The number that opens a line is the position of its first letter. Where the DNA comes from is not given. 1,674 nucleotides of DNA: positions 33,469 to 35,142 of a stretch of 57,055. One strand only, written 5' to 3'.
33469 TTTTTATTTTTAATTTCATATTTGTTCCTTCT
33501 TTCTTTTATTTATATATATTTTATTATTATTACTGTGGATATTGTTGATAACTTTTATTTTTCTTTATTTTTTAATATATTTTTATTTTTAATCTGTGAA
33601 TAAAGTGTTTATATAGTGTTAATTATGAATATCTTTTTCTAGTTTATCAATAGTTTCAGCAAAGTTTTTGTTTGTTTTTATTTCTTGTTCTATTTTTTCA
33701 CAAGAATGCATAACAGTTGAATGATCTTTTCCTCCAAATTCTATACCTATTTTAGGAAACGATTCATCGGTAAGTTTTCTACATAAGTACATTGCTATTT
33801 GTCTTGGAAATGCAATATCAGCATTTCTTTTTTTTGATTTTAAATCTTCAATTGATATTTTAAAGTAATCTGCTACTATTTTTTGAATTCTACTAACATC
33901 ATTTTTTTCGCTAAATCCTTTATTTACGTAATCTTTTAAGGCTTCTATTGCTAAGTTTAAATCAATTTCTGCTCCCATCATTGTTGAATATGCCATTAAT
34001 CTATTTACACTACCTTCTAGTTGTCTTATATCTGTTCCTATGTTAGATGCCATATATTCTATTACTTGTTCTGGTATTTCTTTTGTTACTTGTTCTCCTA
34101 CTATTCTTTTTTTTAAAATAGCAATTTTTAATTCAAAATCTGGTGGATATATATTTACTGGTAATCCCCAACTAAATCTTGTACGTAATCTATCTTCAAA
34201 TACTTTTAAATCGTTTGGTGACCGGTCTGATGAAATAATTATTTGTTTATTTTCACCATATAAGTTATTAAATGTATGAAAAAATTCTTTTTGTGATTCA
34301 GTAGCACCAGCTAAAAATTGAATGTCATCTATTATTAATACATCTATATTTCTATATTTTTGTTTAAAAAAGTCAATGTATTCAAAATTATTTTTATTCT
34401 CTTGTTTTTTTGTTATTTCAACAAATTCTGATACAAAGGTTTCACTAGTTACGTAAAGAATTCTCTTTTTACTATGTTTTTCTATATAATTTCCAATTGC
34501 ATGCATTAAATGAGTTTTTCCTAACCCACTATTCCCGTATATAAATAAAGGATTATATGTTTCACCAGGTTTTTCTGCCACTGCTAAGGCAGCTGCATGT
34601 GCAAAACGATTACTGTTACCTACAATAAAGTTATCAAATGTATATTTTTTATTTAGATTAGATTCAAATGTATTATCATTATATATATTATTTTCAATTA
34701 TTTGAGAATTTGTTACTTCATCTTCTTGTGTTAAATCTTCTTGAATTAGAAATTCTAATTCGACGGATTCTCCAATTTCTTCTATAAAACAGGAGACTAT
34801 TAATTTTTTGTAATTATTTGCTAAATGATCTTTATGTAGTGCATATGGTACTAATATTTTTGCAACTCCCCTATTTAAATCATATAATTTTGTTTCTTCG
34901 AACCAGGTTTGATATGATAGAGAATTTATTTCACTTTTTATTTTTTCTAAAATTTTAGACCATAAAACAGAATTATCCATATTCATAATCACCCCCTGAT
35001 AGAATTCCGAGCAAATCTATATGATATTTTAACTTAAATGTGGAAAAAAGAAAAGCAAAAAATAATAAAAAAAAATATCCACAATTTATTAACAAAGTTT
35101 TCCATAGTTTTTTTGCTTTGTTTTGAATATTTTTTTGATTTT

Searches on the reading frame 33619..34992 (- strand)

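Call 63: search_protein_families(library=ncbifam, proteins=[window:33619-34992:-], max_evalue=0.00001)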
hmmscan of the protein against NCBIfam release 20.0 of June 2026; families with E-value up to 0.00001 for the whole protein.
window:33619-34992:- (457 aa): 19 families
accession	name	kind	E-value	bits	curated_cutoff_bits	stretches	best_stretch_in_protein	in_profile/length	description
TIGR00362.1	DnaA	equivalog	5.1e-159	530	343.9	1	11-455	1-437/437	chromosomal replication initiator protein DnaA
NF001154.0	PRK00149.3-3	equivalog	9.3e-104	347.9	410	1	13-456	13-459/462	chromosomal replication initiator protein DnaA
NF009087.0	PRK12422.1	equivalog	1e-67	229.3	657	1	103-456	95-444/455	chromosomal replication initiator protein DnaA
TIGR03420.1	DnaA_homol_Hda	equivalog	4.6e-31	108.1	194.8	1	112-347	7-220/226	DnaA regulatory inactivator Hda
NF005304.0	PRK06835.1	equivalog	2.8e-15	56.3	215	1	141-272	178-304/330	ATP-binding protein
NF038214.1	IS21_help_AAA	equivalog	6.3e-15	55.5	200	1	111-267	54-203/232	IS21-like element helper ATPase IstB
NF005982.0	PRK08084.1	equivalog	1.1e-14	54.6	268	1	116-337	18-218/235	DnaA inactivator Hda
NF005992.0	PRK08116.1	subfamily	9.6e-13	47.9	189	1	105-298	70-263/269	hypothetical protein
NF005378.0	PRK06921.1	subfamily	1.9e-11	43.6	207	1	144-272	115-239/266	hypothetical protein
NF005149.0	PRK06620.1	equivalog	7.3e-11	41.7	316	1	193-358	64-220/221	hypothetical protein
NF006485.0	PRK08903.1-5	equivalog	1e-08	35.1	289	0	250-349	126-222/233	DnaA regulatory inactivator Hda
NF006505.0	PRK08939.1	equivalog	1.9e-08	33.9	228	1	118-224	125-226/306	primosomal protein DnaI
NF009043.0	PRK12377.1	subfamily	6.4e-08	32.5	389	1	92-227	47-175/248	ATP-binding protein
NF006571.0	PRK09087.1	equivalog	6.7e-08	32.6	297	0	219-356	92-224/228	DnaA regulatory inactivator HdaA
NF006486.0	PRK08903.1-6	equivalog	8.7e-08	32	307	1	197-353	61-217/222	DnaA regulatory inactivator Hda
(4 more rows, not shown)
